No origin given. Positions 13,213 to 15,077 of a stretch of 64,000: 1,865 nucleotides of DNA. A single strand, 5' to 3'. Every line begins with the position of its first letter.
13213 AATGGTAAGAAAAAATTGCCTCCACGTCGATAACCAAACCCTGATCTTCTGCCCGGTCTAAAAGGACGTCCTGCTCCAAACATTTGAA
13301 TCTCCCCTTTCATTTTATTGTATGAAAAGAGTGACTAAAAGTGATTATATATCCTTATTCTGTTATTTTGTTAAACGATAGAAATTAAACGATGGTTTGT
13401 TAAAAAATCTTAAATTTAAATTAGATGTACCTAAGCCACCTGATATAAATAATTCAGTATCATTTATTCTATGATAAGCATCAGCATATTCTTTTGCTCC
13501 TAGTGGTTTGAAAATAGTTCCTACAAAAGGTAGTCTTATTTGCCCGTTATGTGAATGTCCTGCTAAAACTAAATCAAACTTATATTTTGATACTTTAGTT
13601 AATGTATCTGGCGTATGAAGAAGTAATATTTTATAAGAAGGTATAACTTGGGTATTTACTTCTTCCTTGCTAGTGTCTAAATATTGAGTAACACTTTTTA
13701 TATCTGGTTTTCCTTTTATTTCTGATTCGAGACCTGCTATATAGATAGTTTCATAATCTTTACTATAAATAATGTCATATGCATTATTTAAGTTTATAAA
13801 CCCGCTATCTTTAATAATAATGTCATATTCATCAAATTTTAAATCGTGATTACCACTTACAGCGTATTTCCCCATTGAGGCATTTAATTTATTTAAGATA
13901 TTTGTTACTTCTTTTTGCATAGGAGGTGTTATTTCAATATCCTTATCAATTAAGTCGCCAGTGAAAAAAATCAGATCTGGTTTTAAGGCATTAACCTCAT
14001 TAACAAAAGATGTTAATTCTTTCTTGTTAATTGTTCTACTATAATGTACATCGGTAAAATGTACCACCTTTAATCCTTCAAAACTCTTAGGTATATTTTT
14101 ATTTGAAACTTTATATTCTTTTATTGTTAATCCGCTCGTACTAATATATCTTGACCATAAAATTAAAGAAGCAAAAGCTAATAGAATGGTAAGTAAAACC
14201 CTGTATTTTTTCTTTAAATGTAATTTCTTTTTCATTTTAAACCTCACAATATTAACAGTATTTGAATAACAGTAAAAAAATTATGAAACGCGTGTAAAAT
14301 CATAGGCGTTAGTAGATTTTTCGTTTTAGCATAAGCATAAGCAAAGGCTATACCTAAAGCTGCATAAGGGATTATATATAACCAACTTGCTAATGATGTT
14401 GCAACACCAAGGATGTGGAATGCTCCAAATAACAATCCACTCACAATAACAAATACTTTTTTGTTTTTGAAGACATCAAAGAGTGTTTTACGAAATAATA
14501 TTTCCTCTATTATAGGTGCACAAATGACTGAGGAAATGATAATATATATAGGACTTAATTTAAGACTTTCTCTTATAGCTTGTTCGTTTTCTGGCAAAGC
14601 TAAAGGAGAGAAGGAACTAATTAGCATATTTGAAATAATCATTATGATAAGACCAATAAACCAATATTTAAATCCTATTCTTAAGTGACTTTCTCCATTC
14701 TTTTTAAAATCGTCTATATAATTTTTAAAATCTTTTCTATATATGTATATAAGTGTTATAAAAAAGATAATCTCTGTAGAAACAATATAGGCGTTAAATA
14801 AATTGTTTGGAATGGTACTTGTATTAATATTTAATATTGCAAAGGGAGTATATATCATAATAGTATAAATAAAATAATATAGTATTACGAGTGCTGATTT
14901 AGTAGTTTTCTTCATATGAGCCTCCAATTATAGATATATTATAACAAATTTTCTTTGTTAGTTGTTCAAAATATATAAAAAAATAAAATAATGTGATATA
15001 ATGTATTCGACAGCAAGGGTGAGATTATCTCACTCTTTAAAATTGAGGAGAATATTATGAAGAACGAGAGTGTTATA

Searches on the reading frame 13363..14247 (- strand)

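Call 57: search_protein_families(library=pfam, proteins=[window:13363-14247:-], max_evalue=0.001)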
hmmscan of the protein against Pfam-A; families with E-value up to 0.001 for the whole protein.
window:13363-14247:- (294 aa): 2 families
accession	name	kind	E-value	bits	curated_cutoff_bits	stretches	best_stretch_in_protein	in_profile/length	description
PF00149.33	Metallophos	-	3.9e-15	57.2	21.5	1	59-234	1-190/191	Calcineurin-like phosphoesterase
PF12850.12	Metallophos_2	-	1.3e-07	32.2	27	1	60-237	2-121/154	Calcineurin-like phosphoesterase superfamily domain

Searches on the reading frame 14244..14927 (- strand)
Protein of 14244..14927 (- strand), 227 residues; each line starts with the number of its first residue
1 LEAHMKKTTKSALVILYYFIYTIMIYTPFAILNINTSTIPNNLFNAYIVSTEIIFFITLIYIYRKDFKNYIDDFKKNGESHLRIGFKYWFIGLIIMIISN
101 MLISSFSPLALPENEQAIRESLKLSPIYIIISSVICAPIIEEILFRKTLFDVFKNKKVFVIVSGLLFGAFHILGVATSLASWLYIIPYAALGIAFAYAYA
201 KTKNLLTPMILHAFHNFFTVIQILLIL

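Call 57: search_protein_families(library=pfam, proteins=[window:14244-14927:-], max_evalue=0.001)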
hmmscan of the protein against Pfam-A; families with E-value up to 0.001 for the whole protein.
window:14244-14927:- (227 aa): 1 family
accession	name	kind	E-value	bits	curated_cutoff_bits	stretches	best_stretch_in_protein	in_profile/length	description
PF02517.21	Rce1-like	-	1.8e-21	76.7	22.4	1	125-218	3-93/93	Type II CAAX prenyl endopeptidase Rce1-like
